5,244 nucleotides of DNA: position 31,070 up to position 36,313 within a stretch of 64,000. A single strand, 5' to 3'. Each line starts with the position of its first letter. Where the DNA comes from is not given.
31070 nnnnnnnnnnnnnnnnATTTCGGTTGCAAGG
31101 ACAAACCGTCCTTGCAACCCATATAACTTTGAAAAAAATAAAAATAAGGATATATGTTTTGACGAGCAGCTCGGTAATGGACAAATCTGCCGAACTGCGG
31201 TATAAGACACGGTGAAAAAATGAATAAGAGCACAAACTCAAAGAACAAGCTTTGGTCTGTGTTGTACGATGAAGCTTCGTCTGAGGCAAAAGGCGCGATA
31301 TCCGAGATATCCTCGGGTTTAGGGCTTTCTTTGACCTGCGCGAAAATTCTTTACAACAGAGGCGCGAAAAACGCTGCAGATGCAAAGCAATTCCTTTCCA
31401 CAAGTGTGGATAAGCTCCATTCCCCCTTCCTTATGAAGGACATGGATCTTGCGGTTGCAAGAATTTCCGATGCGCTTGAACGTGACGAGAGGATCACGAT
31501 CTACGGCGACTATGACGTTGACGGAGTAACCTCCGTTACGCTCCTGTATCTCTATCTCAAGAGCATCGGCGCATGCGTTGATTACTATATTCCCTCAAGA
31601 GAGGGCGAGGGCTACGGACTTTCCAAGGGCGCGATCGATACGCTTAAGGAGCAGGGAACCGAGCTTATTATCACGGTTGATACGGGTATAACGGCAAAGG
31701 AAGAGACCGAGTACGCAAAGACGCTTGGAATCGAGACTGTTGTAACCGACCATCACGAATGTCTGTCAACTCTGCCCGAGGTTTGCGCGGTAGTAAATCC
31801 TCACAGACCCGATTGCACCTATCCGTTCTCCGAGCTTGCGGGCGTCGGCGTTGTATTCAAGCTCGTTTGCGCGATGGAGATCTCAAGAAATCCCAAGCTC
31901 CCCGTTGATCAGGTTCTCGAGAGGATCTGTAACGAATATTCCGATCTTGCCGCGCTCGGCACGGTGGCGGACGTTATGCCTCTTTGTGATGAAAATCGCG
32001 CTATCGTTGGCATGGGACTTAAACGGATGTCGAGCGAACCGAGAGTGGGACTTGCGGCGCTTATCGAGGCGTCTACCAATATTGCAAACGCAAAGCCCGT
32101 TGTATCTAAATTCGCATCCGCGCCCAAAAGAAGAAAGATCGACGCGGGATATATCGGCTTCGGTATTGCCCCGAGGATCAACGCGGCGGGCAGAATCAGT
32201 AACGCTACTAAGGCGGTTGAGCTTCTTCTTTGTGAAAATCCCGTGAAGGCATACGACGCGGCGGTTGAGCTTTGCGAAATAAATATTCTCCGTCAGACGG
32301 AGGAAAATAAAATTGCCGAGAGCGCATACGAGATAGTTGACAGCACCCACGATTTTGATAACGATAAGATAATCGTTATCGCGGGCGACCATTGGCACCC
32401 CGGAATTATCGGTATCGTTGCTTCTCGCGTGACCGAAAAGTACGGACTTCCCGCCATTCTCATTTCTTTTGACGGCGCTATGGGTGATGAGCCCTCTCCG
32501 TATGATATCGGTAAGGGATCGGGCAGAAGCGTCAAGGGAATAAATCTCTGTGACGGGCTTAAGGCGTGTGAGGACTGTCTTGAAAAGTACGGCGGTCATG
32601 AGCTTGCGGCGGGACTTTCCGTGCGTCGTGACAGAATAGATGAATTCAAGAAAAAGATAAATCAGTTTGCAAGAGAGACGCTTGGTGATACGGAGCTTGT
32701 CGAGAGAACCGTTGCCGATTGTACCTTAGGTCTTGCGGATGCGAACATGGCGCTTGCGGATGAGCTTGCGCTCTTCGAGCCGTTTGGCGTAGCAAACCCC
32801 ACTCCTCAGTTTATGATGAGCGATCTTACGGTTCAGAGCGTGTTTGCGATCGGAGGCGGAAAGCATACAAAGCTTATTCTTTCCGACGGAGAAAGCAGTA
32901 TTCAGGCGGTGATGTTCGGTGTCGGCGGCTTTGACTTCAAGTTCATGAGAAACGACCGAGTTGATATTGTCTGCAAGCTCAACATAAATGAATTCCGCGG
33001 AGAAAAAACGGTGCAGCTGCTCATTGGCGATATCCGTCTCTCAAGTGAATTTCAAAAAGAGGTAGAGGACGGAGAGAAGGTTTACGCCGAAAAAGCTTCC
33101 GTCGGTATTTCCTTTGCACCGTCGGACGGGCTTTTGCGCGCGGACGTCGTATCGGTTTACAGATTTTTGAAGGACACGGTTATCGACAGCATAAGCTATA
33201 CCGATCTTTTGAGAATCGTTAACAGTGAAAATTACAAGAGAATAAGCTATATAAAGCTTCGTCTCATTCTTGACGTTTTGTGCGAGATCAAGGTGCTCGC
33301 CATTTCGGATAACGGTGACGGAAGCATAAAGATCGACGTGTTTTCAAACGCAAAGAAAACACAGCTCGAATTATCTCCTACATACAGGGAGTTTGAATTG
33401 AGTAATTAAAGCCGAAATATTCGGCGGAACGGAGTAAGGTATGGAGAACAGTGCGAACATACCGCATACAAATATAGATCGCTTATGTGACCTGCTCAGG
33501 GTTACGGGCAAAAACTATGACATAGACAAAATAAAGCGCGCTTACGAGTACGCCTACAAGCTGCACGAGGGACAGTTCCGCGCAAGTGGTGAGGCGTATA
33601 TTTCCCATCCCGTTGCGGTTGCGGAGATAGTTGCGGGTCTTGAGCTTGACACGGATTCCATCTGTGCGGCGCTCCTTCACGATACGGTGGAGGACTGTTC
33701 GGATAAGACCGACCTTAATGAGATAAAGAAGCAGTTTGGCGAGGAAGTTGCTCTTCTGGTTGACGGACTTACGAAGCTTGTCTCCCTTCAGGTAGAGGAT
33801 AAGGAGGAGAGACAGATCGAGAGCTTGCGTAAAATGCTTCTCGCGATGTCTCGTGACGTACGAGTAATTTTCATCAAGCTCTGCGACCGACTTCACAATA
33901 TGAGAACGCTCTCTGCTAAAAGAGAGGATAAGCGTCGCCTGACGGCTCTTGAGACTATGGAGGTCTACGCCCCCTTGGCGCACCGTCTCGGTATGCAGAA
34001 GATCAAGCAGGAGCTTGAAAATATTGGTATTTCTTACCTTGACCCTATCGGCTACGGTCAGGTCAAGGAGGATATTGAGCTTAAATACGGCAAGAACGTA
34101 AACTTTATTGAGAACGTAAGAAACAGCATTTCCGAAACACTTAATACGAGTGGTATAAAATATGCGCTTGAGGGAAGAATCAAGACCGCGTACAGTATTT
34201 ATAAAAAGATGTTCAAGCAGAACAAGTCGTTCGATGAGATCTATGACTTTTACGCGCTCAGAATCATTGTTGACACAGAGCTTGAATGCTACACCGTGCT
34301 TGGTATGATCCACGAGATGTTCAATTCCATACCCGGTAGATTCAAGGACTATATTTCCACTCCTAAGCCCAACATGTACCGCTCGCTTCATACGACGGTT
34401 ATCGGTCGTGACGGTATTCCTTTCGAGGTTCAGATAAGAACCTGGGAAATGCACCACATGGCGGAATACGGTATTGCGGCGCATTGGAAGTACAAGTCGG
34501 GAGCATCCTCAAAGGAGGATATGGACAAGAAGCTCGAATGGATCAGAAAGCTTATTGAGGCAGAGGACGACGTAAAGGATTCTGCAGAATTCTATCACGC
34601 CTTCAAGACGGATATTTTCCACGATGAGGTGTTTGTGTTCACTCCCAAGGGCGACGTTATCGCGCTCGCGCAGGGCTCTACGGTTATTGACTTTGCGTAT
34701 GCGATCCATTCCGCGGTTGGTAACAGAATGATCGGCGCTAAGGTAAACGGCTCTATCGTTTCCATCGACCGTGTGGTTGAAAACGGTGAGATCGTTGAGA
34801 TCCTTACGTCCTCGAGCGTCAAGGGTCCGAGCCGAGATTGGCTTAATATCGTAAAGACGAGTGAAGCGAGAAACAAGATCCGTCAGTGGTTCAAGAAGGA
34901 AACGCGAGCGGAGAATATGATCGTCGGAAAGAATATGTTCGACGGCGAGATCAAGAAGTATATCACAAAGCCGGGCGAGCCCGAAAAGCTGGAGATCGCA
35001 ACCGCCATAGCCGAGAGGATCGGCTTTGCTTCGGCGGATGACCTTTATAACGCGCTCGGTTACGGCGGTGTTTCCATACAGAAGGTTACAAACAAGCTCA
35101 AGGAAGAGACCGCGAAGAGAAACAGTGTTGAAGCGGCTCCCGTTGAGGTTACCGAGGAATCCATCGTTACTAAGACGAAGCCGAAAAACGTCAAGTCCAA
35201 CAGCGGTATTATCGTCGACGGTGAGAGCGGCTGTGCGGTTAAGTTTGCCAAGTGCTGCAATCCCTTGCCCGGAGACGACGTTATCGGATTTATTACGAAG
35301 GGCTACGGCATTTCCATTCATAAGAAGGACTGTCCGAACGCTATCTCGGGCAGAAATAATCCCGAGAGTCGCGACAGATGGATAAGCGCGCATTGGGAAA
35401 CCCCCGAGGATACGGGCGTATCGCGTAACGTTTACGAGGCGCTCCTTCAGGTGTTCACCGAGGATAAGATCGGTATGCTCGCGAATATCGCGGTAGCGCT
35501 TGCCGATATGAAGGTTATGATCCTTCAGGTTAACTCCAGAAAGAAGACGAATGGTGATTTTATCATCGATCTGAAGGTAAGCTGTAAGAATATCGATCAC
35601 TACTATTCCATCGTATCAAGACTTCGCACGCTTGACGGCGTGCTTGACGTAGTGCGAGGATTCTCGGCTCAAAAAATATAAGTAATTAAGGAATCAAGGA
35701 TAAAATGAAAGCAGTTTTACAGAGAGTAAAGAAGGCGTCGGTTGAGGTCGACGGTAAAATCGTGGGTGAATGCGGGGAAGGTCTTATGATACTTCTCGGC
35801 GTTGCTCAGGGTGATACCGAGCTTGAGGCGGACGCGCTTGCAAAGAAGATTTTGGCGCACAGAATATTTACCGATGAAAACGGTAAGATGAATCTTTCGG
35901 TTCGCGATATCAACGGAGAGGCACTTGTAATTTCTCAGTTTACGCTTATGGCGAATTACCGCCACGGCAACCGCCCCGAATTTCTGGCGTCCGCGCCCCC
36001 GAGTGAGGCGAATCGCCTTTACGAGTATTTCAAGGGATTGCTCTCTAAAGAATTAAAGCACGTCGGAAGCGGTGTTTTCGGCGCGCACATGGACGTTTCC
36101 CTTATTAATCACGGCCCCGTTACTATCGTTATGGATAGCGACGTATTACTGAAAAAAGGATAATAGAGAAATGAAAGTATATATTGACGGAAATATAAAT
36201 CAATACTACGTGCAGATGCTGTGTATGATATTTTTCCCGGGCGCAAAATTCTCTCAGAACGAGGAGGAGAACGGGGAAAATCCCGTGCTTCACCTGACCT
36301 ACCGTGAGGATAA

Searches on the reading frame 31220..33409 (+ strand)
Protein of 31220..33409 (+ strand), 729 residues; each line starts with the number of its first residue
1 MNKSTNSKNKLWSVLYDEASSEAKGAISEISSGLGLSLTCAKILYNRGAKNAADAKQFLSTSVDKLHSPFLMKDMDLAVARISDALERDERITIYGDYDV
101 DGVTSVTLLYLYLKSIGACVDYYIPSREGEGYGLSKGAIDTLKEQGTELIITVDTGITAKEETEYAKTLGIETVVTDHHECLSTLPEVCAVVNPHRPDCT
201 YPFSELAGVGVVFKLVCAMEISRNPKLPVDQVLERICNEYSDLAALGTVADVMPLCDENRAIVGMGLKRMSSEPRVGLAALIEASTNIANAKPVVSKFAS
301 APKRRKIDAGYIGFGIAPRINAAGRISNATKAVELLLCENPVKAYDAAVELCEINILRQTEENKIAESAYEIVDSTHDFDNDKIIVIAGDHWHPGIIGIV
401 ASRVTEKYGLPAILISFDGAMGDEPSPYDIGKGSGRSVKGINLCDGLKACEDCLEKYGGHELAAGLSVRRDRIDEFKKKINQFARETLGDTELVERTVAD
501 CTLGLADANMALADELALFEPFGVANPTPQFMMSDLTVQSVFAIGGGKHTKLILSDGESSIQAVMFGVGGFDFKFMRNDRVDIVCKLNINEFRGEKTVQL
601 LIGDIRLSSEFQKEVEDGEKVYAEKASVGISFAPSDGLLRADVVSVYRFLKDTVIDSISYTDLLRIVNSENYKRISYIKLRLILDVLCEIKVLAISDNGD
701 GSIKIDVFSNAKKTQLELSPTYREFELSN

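Call 88: search_protein_families(library=pfam, max_evalue=1e-8, proteins=[window:31220-33409:+])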
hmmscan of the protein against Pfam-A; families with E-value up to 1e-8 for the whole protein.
window:31220-33409:+ (729 aa): 3 families
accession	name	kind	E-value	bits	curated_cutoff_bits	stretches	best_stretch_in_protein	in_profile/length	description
PF01368.27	DHH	-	4.9e-28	98.4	28.1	1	91-248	1-125/125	DHH family, N-terminal domain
PF17768.7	RecJ_OB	-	2.9e-26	92.1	27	1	500-604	2-107/107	RecJ OB domain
PF02272.25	DHHA1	-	7.6e-15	55.7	25.9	1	381-485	1-101/102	DHHA1 domain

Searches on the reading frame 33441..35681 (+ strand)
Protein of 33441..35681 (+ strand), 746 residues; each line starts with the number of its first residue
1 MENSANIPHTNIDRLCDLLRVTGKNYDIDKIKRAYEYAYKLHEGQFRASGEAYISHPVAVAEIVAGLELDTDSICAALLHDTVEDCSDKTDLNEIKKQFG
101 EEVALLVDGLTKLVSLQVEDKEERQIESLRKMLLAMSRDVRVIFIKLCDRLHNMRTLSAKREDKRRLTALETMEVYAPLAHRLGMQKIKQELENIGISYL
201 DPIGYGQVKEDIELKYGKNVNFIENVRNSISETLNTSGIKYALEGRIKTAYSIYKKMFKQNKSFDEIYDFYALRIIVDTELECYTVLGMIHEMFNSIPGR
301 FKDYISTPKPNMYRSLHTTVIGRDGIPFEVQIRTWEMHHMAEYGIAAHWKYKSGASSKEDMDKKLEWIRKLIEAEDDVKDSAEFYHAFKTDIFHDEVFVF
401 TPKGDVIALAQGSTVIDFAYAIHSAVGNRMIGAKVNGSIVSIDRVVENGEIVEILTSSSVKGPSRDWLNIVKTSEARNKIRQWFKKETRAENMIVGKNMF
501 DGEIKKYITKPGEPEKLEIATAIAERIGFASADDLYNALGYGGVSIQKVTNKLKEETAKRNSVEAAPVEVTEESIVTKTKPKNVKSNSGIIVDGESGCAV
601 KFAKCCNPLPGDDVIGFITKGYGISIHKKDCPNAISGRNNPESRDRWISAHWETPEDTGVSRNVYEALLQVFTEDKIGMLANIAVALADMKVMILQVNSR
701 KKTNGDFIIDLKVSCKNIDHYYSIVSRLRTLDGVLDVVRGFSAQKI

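Call 88: search_protein_families(library=pfam, max_evalue=1e-8, proteins=[window:33441-35681:+])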
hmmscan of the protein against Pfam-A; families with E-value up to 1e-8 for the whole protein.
window:33441-35681:+ (746 aa): 6 families
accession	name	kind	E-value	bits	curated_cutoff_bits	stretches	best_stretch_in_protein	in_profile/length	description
PF13328.12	HD_4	-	1.1e-51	175.1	27.2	1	34-185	1-155/156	HD domain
PF04607.23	RelA_SpoT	-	7.9e-44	149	27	1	245-354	1-111/113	Region found in RelA / SpoT proteins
PF02824.27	TGS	-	7.3e-23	80.8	22.2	1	397-456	1-60/60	TGS domain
PF13291.12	ACT_4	-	6.3e-15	56.1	27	1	663-739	3-80/80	ACT domain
PF19296.4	RelA_AH_RIS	-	1.1e-10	42.3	23.8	1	469-630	2-171/185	RelA/SpoT, AH and RIS domains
PF01966.28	HD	-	4.8e-09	37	22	0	53-154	1-116/116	HD domain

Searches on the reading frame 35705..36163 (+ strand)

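Call 88: search_protein_families(library=pfam, max_evalue=1e-8, proteins=[window:35705-36163:+])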
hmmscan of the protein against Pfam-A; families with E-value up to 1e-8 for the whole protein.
window:35705-36163:+ (152 aa): 1 family
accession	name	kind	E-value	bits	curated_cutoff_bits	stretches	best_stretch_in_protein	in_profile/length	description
PF02580.21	Tyr_Deacylase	-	3.3e-56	190.1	25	1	2-144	1-144/144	D-Tyr-tRNA(Tyr) deacylase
